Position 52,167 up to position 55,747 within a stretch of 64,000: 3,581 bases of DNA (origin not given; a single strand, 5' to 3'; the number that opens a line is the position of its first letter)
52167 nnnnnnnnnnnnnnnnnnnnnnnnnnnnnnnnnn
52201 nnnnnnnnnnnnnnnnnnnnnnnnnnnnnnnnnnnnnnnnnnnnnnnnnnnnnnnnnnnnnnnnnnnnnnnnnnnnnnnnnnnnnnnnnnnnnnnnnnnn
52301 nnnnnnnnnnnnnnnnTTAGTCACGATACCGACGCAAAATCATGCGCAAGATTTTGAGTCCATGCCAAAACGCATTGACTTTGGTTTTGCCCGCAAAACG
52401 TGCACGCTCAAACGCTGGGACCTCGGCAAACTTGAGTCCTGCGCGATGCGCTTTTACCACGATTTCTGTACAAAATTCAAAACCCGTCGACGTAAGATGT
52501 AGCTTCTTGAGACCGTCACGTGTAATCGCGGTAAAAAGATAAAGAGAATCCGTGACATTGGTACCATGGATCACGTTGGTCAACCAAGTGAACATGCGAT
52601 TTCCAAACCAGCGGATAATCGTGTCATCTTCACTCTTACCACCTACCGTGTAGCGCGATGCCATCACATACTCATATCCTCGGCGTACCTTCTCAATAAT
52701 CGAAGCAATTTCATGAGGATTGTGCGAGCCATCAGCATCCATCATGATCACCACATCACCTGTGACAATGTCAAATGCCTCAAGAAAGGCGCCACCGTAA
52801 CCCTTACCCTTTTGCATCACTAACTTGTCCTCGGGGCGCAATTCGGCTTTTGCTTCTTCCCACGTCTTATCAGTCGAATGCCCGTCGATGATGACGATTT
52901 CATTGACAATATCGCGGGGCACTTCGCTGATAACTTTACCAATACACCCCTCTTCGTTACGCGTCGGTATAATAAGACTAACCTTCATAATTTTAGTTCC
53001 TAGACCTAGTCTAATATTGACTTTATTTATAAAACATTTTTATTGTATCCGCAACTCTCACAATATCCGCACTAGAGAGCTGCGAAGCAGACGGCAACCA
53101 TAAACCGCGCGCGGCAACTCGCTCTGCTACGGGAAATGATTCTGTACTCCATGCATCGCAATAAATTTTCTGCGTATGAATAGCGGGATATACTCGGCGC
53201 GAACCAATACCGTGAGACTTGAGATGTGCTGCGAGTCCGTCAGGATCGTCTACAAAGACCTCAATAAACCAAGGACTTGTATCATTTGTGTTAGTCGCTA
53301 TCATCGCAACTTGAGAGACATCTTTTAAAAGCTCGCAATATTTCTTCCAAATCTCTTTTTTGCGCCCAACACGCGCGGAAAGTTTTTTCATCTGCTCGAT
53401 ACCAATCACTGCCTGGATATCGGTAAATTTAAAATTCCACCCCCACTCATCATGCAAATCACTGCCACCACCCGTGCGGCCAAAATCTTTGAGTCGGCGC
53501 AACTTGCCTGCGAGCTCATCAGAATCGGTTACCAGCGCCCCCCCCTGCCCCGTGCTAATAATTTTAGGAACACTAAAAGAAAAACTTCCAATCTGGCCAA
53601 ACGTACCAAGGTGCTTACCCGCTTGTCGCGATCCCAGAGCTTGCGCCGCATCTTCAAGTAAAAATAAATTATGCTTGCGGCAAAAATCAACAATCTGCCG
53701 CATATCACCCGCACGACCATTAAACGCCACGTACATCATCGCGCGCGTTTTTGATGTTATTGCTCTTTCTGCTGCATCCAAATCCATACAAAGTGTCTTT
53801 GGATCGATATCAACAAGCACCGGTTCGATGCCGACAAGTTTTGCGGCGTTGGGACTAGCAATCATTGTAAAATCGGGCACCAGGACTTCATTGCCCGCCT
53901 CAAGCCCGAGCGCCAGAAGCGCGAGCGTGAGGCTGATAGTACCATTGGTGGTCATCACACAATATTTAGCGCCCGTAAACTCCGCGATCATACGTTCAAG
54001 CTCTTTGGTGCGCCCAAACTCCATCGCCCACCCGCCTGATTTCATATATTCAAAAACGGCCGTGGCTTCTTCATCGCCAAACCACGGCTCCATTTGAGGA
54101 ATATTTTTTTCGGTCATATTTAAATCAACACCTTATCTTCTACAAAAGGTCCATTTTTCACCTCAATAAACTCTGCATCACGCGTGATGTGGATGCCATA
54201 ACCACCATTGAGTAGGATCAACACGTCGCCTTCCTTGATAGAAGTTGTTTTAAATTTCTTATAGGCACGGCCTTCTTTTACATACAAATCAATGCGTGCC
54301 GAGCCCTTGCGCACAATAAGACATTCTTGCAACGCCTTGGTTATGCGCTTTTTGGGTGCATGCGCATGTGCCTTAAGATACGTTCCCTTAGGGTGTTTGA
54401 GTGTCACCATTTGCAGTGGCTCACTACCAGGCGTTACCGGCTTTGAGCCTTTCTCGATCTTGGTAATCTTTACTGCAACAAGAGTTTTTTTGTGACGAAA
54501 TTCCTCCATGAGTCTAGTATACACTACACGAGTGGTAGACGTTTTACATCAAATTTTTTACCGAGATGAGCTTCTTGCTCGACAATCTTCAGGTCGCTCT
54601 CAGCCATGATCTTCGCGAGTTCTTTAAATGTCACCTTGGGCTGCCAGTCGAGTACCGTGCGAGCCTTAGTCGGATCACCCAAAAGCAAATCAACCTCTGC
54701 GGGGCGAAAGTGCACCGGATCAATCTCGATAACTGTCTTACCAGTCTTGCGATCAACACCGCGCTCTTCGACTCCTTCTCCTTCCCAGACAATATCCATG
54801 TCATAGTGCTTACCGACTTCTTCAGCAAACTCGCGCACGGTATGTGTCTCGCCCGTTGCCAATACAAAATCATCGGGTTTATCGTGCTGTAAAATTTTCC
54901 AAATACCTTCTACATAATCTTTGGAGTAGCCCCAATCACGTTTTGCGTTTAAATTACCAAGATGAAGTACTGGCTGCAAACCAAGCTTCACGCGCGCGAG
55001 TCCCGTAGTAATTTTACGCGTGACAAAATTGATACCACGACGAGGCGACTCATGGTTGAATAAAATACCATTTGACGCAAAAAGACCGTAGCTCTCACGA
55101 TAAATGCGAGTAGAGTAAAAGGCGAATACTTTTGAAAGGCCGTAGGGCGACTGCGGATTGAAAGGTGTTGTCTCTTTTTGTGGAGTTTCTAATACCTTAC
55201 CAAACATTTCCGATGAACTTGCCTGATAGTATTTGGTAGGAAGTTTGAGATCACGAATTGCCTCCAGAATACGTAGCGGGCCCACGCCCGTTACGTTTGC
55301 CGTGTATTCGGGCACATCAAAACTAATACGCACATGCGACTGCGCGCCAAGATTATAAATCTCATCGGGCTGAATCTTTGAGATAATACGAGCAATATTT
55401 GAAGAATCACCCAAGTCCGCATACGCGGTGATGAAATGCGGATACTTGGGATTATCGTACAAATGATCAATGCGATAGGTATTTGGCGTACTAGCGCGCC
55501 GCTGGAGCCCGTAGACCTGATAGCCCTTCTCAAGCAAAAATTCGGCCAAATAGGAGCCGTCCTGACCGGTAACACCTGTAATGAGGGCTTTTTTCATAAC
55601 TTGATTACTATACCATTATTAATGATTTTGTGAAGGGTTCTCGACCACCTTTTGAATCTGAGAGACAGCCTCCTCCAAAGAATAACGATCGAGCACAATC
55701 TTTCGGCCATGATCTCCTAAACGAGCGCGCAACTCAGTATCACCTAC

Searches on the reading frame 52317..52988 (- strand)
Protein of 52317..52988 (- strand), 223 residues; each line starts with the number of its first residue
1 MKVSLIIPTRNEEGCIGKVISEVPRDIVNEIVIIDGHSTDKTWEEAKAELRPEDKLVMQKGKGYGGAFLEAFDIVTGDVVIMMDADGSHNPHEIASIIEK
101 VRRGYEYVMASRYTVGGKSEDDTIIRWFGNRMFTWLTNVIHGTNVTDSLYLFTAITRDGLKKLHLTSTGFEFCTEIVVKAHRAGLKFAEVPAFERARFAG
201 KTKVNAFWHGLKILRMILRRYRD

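Call 77: search_protein_families(library=pfam, proteins=[window:52317-52988:-], max_evalue=0.001)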
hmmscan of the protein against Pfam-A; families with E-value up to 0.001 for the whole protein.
window:52317-52988:- (223 aa): 1 family
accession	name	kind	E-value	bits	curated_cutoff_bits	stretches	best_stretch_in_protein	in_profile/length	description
PF00535.33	Glycos_transf_2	-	5.8e-22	78.8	23.3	1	4-143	1-147/168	Glycosyl transferase family 2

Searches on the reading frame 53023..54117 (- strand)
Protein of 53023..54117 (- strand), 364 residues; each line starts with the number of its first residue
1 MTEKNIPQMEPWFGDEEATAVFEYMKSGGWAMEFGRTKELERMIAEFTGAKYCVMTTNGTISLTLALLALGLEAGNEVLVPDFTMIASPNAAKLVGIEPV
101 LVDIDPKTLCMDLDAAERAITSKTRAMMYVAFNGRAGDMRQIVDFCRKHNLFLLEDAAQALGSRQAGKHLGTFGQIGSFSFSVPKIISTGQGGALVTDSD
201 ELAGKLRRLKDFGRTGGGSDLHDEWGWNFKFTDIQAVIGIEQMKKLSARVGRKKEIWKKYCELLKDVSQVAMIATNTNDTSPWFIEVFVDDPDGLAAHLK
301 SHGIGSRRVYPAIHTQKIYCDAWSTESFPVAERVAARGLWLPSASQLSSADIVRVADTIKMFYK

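Call 77: search_protein_families(library=pfam, proteins=[window:53023-54117:-], max_evalue=0.001)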
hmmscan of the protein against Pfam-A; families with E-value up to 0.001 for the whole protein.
window:53023-54117:- (364 aa): 5 families
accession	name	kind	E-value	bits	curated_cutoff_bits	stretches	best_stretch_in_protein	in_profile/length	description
PF01041.23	DegT_DnrJ_EryC1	-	1.1e-94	318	19.8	1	15-359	5-359/360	DegT/DnrJ/EryC1/StrS aminotransferase family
PF00155.27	Aminotran_1_2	-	1.2e-07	31.7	19.7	1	37-158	44-187/361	Aminotransferase class I and II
PF00266.25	Aminotran_5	-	2.1e-07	30.7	21.5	1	38-221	46-236/371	Aminotransferase class-V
PF01212.27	Beta_elim_lyase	-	1.1e-05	25.3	27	1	37-212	34-215/288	Beta-eliminating lyase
PF01053.26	Cys_Met_Meta_PP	-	0.00054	19.1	27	1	37-158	54-175/381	Cys/Met metabolism PLP-dependent enzyme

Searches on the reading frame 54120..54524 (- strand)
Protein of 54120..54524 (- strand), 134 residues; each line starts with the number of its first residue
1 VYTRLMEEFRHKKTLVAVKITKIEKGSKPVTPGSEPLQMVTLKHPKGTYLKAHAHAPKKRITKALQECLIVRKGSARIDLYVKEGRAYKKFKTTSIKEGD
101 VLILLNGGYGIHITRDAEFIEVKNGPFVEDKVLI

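Call 62: search_protein_families(library=pfam, proteins=[window:54120-54524:-], max_evalue=0.001)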
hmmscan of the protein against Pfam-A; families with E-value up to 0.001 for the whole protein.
window:54120-54524:- (134 aa): 0 families

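Call 85: search_solved_structures(query=window:54120-54524:-, max_evalue=1)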
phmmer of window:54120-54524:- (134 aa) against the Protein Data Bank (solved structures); distinct sequences matched with E-value up to 1: 0.

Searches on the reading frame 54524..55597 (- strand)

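Call 77: search_protein_families(library=pfam, proteins=[window:54524-55597:-], max_evalue=0.001)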
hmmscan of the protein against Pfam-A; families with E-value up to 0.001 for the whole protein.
window:54524-55597:- (357 aa): 3 families
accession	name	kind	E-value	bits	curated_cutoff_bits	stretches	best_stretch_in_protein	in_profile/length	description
PF16363.11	GDP_Man_Dehyd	-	1.6e-138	462.2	27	1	5-331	1-332/332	GDP-mannose 4,6 dehydratase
PF01370.27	Epimerase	-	9.1e-66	222.1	20.9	1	4-246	1-239/240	NAD dependent epimerase/dehydratase family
PF04321.23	RmlD_sub_bind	-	7.7e-09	35.5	27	1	3-157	2-130/287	RmlD substrate binding domain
